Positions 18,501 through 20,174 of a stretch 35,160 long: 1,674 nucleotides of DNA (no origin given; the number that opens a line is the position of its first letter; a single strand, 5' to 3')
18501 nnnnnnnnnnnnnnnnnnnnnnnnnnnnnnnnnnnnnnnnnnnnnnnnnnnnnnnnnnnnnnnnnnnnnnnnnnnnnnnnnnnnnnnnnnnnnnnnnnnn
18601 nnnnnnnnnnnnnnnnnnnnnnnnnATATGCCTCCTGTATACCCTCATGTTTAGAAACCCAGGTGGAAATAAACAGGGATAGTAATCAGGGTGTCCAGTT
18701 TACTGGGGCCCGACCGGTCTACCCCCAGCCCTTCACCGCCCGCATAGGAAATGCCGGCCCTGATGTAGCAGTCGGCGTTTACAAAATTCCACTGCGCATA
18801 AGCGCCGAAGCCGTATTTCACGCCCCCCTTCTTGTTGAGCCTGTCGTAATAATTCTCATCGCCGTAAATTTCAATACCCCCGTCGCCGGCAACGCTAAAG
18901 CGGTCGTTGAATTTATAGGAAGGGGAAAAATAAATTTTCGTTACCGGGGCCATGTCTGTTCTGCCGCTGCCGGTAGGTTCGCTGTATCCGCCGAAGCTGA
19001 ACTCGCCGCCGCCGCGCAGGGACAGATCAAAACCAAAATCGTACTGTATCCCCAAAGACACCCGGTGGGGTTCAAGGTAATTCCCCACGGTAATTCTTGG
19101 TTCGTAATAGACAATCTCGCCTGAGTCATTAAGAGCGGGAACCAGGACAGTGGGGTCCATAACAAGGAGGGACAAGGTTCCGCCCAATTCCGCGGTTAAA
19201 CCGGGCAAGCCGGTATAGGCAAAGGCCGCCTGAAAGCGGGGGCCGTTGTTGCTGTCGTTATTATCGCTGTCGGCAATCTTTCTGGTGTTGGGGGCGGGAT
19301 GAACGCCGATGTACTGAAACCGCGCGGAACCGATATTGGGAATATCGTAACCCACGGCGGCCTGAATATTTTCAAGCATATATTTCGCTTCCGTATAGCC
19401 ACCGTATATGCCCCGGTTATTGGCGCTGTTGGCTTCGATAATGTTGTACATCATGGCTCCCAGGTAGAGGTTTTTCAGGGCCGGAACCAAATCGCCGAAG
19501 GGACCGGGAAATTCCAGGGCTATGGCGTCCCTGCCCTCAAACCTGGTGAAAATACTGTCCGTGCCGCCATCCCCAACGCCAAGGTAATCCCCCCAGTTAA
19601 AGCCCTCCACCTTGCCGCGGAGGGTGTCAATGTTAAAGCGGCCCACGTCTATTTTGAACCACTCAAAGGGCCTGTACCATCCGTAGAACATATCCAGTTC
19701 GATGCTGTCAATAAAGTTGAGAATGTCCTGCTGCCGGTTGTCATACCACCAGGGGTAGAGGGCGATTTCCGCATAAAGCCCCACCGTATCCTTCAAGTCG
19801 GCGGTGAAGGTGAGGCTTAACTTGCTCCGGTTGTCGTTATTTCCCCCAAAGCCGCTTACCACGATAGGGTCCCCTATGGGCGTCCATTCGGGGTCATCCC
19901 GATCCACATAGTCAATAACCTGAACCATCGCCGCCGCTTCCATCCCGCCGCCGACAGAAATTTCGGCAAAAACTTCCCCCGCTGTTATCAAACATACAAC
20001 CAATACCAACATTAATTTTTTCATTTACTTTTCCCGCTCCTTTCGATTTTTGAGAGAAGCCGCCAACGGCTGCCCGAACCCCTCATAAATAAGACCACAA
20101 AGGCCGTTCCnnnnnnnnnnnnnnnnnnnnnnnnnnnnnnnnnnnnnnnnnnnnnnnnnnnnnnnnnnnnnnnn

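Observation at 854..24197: Sixteen-gene, single-strand polysaccharide-utilisation locus of non-Sus design in a spirochaete-like genome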

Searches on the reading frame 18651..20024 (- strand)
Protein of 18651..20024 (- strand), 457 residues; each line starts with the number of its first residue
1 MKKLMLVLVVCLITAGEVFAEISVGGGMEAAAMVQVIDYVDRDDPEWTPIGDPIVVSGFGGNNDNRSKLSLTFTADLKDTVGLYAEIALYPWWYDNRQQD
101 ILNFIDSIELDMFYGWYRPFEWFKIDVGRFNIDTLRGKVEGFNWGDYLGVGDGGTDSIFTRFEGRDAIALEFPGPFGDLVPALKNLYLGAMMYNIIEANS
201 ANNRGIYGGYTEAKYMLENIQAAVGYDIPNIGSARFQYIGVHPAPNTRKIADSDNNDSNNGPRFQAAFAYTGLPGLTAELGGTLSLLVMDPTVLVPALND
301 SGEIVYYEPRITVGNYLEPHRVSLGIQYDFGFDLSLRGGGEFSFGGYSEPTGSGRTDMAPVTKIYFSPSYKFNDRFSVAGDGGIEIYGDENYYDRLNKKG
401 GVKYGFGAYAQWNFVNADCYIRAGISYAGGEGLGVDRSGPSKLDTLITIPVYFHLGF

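Call 6: search_protein_families(library=pfam, proteins=[window:18651-20024:-], max_evalue=0.01)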
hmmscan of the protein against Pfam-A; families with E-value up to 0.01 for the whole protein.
window:18651-20024:- (457 aa): 0 families

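Call 18: find_homologous_proteins(query=window:18651-20024:-, max_evalue=0.001)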
Query window:18651-20024:- (457 aa): 19 proteins with E <= 0.001 among 8000 candidates.
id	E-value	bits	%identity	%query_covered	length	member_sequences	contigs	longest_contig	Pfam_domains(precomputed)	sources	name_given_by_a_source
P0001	0.0e+0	1055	100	100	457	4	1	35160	-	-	-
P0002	1.9e-237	807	75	100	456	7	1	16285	-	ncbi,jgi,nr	ncbi:MAG: hypothetical protein LBS57_01485 [Treponema sp.]|jgi:hypothetical protein|nr:hypothetical 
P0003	9.1e-227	772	72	100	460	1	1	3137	-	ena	-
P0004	5.1e-213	726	69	100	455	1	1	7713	-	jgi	jgi:hypothetical protein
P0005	2.5e-180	619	60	100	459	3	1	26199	-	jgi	jgi:hypothetical protein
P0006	5.7e-177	607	59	100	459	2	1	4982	-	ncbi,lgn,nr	ncbi:MAG: hypothetical protein LBT87_04365 [Treponema sp.]|nr:hypothetical protein [Treponema sp.]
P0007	1.9e-173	596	59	100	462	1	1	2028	-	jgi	jgi:hypothetical protein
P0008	7.9e-172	590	58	100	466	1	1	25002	-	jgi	jgi:hypothetical protein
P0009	8.9e-170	584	58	100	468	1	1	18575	-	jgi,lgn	jgi:hypothetical protein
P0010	9.5e-169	580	56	100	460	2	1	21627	-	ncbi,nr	ncbi:MAG: hypothetical protein LBL20_01685 [Treponema sp.]|nr:hypothetical protein [Treponema sp.]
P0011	6.3e-128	446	47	100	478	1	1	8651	-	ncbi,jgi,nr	ncbi:MAG: hypothetical protein LBS57_09190 [Treponema sp.]|jgi:hypothetical protein|nr:hypothetical 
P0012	1.5e-99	352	60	58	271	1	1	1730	-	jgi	jgi:hypothetical protein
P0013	3.8e-30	123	30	100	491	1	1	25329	-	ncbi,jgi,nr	ncbi:MAG: hypothetical protein LBP76_13045 [Treponema sp.]|jgi:hypothetical protein|nr:hypothetical 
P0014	2.8e-29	120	28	100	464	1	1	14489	-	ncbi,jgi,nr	ncbi:MAG: hypothetical protein LBG73_08655 [Spirochaetaceae bacterium]|jgi:hypothetical protein|nr:h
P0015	4.6e-29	120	30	100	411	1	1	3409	-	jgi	jgi:hypothetical protein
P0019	1.2e-14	72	28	100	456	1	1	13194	-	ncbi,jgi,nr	ncbi:MAG: hypothetical protein LBD13_01180 [Spirochaetaceae bacterium]|jgi:hypothetical protein|nr:h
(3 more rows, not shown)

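Call 20: find_encoding_contigs(protein=P0005, flank=10000, max_places=2)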
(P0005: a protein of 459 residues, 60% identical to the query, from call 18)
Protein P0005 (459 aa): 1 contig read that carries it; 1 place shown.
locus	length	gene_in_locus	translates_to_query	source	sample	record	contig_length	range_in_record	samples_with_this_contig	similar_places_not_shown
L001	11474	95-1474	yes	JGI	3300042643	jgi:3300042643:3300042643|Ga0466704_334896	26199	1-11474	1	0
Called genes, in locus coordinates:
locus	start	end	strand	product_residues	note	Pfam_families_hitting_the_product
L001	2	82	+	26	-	?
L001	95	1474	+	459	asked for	-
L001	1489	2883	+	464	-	PF05426:Alginate_lyase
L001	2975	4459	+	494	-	PF09479:Flg_new (faint), PF13385:Laminin_G_3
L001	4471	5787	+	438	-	PF05426:Alginate_lyase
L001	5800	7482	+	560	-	PF09479:Flg_new, PF13385:Laminin_G_3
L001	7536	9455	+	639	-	-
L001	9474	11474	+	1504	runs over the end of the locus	PF13385:Laminin_G_3 (weak), PF09479:Flg_new, PF13385:Laminin_G_3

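Call 21: find_encoding_contigs(protein=P0013, flank=10000, max_places=2)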
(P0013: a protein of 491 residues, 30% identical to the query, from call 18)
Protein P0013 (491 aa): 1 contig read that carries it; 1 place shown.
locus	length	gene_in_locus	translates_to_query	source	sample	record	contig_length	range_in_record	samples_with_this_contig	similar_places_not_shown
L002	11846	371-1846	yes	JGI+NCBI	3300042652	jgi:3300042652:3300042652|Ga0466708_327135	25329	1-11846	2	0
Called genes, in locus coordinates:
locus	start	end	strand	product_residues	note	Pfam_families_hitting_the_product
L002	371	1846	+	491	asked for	-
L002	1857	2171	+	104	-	-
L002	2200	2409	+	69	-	-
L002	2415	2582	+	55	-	-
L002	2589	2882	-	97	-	-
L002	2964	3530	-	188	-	PF27722:YqfB (faint)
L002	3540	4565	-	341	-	PF12127:FloA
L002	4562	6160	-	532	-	PF25145:NfeD1b_N, PF24961:NfeD_membrane, PF01957:NfeD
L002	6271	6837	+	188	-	PF05685:Uma2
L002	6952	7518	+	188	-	PF05685:Uma2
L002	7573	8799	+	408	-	PF09587:PGA_cap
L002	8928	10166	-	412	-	PF04607:RelA_SpoT, PF25575:TPR_BSK1_C (faint), PF13432:TPR_16 (faint), PF07719:TPR_2 (faint), PF12895:ANAPC3 (weak), PF13181:TPR_8 (faint), PF13371:TPR_9 (faint), PF00515:TPR_1 (weak), +2 more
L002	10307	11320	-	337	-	PF04620:FlaA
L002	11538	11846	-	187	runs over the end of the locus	-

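Call 23: find_encoding_contigs(protein=P0002, flank=10000, max_places=2)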
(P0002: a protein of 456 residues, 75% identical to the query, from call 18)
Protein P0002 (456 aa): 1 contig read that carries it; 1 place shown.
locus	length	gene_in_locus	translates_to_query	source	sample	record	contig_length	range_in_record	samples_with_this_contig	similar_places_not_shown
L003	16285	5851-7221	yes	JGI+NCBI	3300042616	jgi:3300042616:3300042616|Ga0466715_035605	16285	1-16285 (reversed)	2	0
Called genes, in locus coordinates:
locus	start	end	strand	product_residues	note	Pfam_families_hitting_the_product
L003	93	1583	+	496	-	PF01547:SBP_bac_1, PF12010:DUF3502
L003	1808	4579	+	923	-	PF13385:Laminin_G_3, PF09479:Flg_new, PF13385:Laminin_G_3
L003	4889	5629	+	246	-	-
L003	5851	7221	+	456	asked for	-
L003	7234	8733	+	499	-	PF05426:Alginate_lyase (weak)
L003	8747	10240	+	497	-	PF09479:Flg_new (weak)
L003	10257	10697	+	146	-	-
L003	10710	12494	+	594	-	PF09479:Flg_new, PF13385:Laminin_G_3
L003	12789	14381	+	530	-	PF05426:Alginate_lyase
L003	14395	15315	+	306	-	PF00528:BPD_transp_1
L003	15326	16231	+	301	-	PF00528:BPD_transp_1 (weak)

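Call 24: find_encoding_contigs(protein=P0008, flank=10000, max_places=2)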
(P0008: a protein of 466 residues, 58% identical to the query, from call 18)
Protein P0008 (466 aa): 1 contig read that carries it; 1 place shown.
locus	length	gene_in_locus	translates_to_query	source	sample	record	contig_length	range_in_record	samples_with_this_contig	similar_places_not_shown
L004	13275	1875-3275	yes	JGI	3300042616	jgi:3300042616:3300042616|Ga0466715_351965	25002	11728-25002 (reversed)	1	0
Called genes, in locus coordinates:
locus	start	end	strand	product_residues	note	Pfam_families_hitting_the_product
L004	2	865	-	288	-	?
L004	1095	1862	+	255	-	-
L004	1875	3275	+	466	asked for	-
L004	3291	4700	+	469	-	PF05426:Alginate_lyase (weak)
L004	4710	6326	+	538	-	PF13385:Laminin_G_3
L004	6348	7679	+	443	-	PF05426:Alginate_lyase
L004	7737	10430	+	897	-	PF09479:Flg_new, PF13385:Laminin_G_3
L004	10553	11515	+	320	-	PF00528:BPD_transp_1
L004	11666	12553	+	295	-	PF00528:BPD_transp_1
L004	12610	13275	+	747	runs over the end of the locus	PF13385:Laminin_G_3, PF20578:aBig_2, PF00251:Glyco_hydro_32N (weak), PF22847:Glyco_hydro_43_rel, PF04616:Glyco_hydro_43 (weak)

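Call 25: find_encoding_contigs(protein=P0014, flank=10000, max_places=2)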
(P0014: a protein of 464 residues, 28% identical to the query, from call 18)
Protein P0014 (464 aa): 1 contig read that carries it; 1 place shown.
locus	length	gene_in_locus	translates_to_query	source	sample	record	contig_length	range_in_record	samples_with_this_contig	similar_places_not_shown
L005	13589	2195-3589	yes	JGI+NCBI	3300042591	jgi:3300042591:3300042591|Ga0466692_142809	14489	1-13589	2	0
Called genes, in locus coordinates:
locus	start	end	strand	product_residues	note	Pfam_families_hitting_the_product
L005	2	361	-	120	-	PF00275:EPSP_synthase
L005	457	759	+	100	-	-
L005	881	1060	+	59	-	-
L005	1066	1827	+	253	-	PF12784:PDDEXK_2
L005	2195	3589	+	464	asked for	-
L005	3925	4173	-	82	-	-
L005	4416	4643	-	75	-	-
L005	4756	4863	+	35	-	-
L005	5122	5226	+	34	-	-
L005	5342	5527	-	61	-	-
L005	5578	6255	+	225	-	PF04307:YdjM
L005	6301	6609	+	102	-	-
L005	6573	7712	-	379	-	PF07470:Glyco_hydro_88 (weak)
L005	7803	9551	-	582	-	PF02518:HATPase_c (weak), PF13589:HATPase_c_3, PF01119:DNA_mis_repair, PF08676:MutL_C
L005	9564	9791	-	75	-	PF02609:Exonuc_VII_S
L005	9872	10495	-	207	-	PF01464:SLT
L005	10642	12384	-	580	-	PF00672:HAMP (faint), PF28019:HmpF (faint), PF00015:MCPsignal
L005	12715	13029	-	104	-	-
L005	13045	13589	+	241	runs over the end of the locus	-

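Call 26: find_encoding_contigs(protein=P0019, flank=10000, max_places=2)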
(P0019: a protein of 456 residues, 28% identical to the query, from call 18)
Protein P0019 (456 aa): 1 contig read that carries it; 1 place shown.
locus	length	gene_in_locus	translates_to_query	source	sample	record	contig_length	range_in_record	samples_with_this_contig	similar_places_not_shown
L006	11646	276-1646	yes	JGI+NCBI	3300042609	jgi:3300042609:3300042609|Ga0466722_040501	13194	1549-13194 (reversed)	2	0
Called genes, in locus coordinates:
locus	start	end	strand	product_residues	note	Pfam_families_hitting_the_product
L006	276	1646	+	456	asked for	-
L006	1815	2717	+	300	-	-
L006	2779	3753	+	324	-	-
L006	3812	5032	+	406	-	PF01926:MMR_HSR1, PF02421:FeoB_N (weak), PF03193:RsgA_GTPase (faint), PF00350:Dynamin_N (faint), PF00009:GTP_EFTU (weak), PF18128:HydF_dimer, PF18133:HydF_tetramer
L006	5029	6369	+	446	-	PF00206:Lyase_1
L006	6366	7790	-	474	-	PF03446:NAD_binding_2, PF00393:6PGD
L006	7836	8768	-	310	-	PF01207:Dus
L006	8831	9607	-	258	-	PF01026:TatD_DNase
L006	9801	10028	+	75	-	-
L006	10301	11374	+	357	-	PF01208:URO-D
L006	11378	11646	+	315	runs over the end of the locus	PF03747:ADP_ribosyl_GH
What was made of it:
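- Distant family members (28-30% identity) stand alone, away from glycan genes (L002, L005, L006; calls 21, 25, 26).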

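Call 27: find_encoding_contigs(protein=P0010, flank=10000, max_places=2)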
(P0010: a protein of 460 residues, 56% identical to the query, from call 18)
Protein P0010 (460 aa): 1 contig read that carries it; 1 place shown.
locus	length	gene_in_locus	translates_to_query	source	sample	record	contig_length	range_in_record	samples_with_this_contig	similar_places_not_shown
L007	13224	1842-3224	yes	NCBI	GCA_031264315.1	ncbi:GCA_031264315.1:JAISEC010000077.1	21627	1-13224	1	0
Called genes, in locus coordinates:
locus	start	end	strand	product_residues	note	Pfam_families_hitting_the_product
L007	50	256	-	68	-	-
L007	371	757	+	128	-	PF01381:HTH_3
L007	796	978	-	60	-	-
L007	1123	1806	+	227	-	-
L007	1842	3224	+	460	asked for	-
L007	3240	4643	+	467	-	PF05426:Alginate_lyase (faint)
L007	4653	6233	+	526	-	PF09479:Flg_new (weak), PF13385:Laminin_G_3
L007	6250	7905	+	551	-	PF09479:Flg_new, PF13385:Laminin_G_3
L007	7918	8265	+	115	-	-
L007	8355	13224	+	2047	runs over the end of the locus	PF13385:Laminin_G_3 (weak), PF09479:Flg_new, PF13385:Laminin_G_3, PF09479:Flg_new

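Call 29: search_protein_families(library=ncbifam, proteins=[window:18651-20024:-], max_evalue=0.01)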
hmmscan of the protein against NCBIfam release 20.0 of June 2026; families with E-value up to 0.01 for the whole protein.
window:18651-20024:- (457 aa): 1 family
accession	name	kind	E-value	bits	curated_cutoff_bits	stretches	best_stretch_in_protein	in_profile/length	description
NF049866.1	outer_TDE1717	subfamily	0.0035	17.3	135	0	1-35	1-37/210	TDE1717 family outer membrane beta-barrel protein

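Call 31: predict_structure(alignment_id=A1)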
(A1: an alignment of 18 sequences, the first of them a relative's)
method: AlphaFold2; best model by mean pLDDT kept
length: 457 residues; sequences in the alignment: 18
mean_pLDDT: 75.7   pTM: 0.73
mean pLDDT of the five models: 75.7, 74.6, 73.4, 72.4, 70.8
residues with pLDDT >= 90: 28; 70-90: 300; 50-70: 84; < 50: 45
segments of 3 or more residues with pLDDT < 50: 1-3, 94-103, 151-155, 199-208, 244-259
pLDDT, mean of each block of 10 residues (from residue 1): 58 59 82 80 59 73 67 84 84 46 59 86 87 66 55 55 81 84 85 69 46 78 86 85 43 40 85 86 86 71 69 81 88 88 86 83 87 89 87 87 87 87 87 83 84 86
secondary structure, 60 per line:
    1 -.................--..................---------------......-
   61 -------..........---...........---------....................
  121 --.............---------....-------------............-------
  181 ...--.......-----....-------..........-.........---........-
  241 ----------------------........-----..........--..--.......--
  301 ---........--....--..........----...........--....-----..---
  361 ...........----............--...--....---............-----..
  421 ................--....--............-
elements in order: H2-18 E21-38 E54-59 E68-77 E81-91 H101-104 E105-120 E123-132 H145-148 E162-173 E186-192 H198-201 H209-218 E220-228 E232-239 E263-270 E276-285 E292-298 E304-311 E314-317 E320-329 E334-344 E347-350 E361-371 E376-387 E390-392 E395-398 E402-413 E419-436 E439-442 E445-456
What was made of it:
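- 18651..20024 (-): g13: signal-peptide porin-like outer-membrane beta-barrel. AlphaFold2 model with pLDDT 75.7 and pTM 0.73 (call 31).
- On Outer-membrane porin (general or substrate-specific): The AlphaFold2 barrel has pLDDT 75.7 (call 31).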

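Call 35: fold_search(model_id=the predicted structure, library=pdb)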
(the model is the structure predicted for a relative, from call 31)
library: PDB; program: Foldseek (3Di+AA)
matches with E <= 10: 835; with E <= 0.001: 267
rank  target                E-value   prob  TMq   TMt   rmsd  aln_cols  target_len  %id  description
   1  7de8                  4.5e-11  1.00  0.45  0.57   8.9       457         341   10  Crystal Structure of outer membrane protein PorB with G103K mutations from Neisseria meningitidis W135 (released 2021-03-31)
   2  3a2s_X                6.6e-11  1.00  0.46  0.58   8.0       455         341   11  Crystal Structure of outer membrane protein PorB from Neisseria meningitidis in complex with sucrose (released 2010-04-07)
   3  8jto                  1.5e-10  1.00  0.43  0.55  11.4       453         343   10  Outer membrane porin of Burkholderia pseudomallei (BpsOmp38) in complex with ceftazidime (released 2024-06-26)
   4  4aui_A                2.4e-10  1.00  0.44  0.61   9.5       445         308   11  STRUCTURE AND FUNCTION OF THE PORB PORIN FROM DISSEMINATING N. GONORRHOEAE (released 2012-10-10)
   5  5oyk                  3.9e-10  1.00  0.44  0.59   7.6       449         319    8  Outer-membrane expressed OmpT of Vibrio cholerae (released 2018-04-25)
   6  6ehf                  3.9e-10  1.00  0.43  0.58   8.6       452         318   10  OmpT (in-vitro folded), an outer membrane protein Vibrio cholerae (trimer form) (released 2018-04-25)
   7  8wv0_A                4.1e-10  1.00  0.45  0.58   8.3       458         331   10  Outer membrane porin of Burkholderia pseudomallei (BpsOmp38) (released 2024-10-30)
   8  3wi4                  4.3e-10  1.00  0.42  0.57  12.8       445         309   12  Crystal structure of wild-type PorB from Neisseria meningitidis serogroup B (released 2014-01-01)
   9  5mdo_A                4.7e-10  1.00  0.43  0.54   8.4       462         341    8  Crystal structure of in vitro folded Chitoporin VhChip from Vibrio harveyi (crystal form I) (released 2017-12-20)
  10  3rbh_B                4.7e-10  1.00  0.46  0.49  11.8       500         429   11  Structure of alginate export protein AlgE from Pseudomonas aeruginosa (released 2011-07-27)
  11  8wv0_B                5.0e-10  1.00  0.44  0.57   8.5       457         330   11  Outer membrane porin of Burkholderia pseudomallei (BpsOmp38) (released 2024-10-30)
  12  3rbh_D                5.0e-10  1.00  0.45  0.49  12.2       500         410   11  Structure of alginate export protein AlgE from Pseudomonas aeruginosa (released 2011-07-27)
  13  7eqm_A                6.3e-10  1.00  0.44  0.57   8.4       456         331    9  Apo Truncated VhChiP (Delta 1-19) (released 2022-08-10)
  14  4xnk                  6.3e-10  1.00  0.49  0.53  10.4       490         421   12  X-ray structure of AlgE1 (released 2015-06-03)
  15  6ehd                  8.9e-10  1.00  0.45  0.61   8.6       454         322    8  OmpT (in-vitro folded), an outer membrane protein of Vibrio cholerae (released 2018-04-25)
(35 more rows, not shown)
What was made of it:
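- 18651..20024 (-): Foldseek top hits are PorB, OmpT, the chitoporin VhChiP, AlgE, MOMP and OprB, at E about 1e-10 (call 35).
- Closest known: Specific porin plus ABC importer glycan systems of Proteobacteria: LamB with MalEFGK. Same: The g13 model resembles VhChiP and OprB among other porins (call 35).
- Checked: Its AlphaFold2 model is a large beta-barrel (calls 31, 35).
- The AlphaFold2 barrel resembles porins, including the sugar-specific VhChiP and OprB (calls 31, 35).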

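Call 41: find_related_loci(query=A3, collection=genome_contigs, flank=10000)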
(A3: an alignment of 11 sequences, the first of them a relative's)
Query A3 (457 aa) in genome_contigs; peptide patterns used: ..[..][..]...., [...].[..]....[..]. (x = any residue, [..] = any of these).
94 stretches matched a pattern, but none encodes a relative of the query by tblastn (E <= 1e-3).

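Call 71: search_protein_representatives(alignment_id=A1)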
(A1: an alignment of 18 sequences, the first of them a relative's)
Query: 18 sequences, 451 profile positions. Proteins with E-value up to 0.001 (for the whole library): 867; up to 1e-10: 583; up to 1e-30: 249. The best 150 are listed.
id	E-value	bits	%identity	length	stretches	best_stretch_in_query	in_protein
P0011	4.7e-158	543.1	-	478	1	1-451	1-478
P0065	5.8e-135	467.0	-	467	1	1-451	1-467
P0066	1.6e-122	426.0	-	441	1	1-451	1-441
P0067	1.6e-118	412.8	-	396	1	61-451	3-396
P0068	1.7e-118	412.7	-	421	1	1-451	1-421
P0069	8.9e-116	403.8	-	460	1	1-451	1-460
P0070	5.3e-114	397.9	-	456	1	1-451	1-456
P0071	1.0e-104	367.3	-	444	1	2-450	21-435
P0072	4.3e-104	365.2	-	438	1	1-451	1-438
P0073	1.9e-102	359.8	-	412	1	22-451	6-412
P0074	1.6e-100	353.5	-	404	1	33-451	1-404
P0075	3.3e-100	352.5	-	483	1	1-451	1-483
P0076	1.7e-99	350.1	-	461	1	1-451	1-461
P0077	3.5e-99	349.1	-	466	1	1-451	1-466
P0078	5.9e-99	348.3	-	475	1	1-451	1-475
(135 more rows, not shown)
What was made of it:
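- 18651..20024 (-): 867 representative clusters match the family profile at E<=1e-3 (call 71).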

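Call 92: find_related_loci(query=A3, collection=metagenome_contigs, flank=10000)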
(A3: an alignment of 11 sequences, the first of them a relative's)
Query A3 (457 aa) in metagenome_contigs; peptide patterns used: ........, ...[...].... (x = any residue, [..] = any of these).
119 stretches matched a pattern, but none encodes a relative of the query by tblastn (E <= 1e-3).

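Call 93: find_related_loci(query=window:18651-20024:-, collection=metagenome_contigs, flank=10000)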
Query window:18651-20024:- (457 aa) in metagenome_contigs; peptide patterns used: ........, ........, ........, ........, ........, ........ (x = any residue, [..] = any of these).
100 stretches matched a pattern, but none encodes a relative of the query by tblastn (E <= 1e-3).
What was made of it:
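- Tried and rejected: Two metagenome_contigs scans with the barrel found nothing (calls 92, 93).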

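Call 94: find_encoding_contigs(protein=P0011, flank=10000, max_places=2)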
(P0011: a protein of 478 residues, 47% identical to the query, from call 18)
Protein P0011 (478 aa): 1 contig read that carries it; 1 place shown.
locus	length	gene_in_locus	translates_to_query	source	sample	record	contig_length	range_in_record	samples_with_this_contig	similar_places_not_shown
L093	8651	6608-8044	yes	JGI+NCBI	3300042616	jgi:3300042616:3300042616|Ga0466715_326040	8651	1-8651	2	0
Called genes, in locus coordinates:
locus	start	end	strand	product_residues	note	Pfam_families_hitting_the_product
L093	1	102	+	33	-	?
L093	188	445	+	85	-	-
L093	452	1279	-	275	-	PF02311:AraC_binding, PF07883:Cupin_2, PF12833:HTH_18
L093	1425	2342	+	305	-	PF00528:BPD_transp_1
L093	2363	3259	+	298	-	PF00528:BPD_transp_1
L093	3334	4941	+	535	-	-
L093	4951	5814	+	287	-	PF00795:CN_hydrolase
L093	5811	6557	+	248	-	-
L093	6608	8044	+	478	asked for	-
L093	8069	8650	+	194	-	?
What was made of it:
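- This includes a second paralogous locus in one MAG (L093, call 94).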
